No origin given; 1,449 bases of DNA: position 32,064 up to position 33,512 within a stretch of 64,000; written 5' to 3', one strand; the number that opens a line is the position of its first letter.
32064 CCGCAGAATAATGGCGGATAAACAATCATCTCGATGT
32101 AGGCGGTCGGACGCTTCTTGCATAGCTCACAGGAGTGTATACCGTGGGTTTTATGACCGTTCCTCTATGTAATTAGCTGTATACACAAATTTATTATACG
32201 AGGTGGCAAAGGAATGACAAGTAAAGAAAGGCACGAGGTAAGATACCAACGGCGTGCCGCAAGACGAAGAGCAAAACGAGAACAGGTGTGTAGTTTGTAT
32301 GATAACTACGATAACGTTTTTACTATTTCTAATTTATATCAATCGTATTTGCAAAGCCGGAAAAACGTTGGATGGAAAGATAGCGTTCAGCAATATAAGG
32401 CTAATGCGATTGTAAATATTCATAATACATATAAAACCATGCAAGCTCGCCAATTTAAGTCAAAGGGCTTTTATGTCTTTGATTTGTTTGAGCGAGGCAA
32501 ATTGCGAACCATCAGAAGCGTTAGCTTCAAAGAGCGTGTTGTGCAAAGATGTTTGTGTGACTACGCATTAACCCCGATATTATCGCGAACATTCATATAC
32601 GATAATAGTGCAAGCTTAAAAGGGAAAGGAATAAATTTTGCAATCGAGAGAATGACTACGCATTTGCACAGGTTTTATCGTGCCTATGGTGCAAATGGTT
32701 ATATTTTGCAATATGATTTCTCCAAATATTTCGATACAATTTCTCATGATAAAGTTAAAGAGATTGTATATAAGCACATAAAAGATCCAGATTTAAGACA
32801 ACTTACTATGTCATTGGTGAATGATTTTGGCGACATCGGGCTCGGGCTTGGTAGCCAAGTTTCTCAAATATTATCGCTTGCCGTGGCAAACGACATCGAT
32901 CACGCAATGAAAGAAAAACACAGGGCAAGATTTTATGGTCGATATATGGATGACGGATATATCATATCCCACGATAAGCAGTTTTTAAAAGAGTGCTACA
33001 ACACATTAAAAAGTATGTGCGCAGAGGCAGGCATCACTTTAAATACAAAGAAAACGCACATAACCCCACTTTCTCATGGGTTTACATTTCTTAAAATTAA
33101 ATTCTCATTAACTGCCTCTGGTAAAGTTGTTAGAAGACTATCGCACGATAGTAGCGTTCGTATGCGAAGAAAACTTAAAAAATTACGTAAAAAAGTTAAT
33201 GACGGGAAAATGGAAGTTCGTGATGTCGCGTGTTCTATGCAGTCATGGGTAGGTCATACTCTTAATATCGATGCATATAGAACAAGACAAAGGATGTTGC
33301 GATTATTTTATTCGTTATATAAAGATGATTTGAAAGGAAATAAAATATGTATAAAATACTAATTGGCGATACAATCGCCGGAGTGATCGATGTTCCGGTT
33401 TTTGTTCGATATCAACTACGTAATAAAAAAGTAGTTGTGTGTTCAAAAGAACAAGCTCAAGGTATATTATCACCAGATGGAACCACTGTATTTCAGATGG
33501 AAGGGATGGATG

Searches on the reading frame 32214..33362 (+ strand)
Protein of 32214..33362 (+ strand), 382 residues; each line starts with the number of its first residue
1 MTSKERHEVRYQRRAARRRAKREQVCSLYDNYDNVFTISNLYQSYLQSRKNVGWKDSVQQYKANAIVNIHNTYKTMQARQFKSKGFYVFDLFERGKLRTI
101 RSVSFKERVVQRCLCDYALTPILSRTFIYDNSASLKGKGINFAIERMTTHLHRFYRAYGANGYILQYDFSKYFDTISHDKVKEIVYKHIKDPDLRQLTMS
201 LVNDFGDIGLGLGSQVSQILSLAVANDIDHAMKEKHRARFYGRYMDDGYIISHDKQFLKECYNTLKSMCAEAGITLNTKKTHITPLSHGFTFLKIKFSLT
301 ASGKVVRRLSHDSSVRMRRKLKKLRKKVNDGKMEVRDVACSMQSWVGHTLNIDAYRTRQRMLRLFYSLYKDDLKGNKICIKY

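Call 68: search_protein_families(library=pfam, max_evalue=0.001, proteins=[window:32214-33362:+])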
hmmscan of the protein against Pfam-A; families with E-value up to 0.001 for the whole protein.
window:32214-33362:+ (382 aa): 1 family
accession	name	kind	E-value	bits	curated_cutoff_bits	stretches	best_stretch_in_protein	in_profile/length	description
PF00078.32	RVT_1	-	3.2e-18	66.6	29.6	1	94-293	6-201/205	Reverse transcriptase (RNA-dependent DNA polymerase)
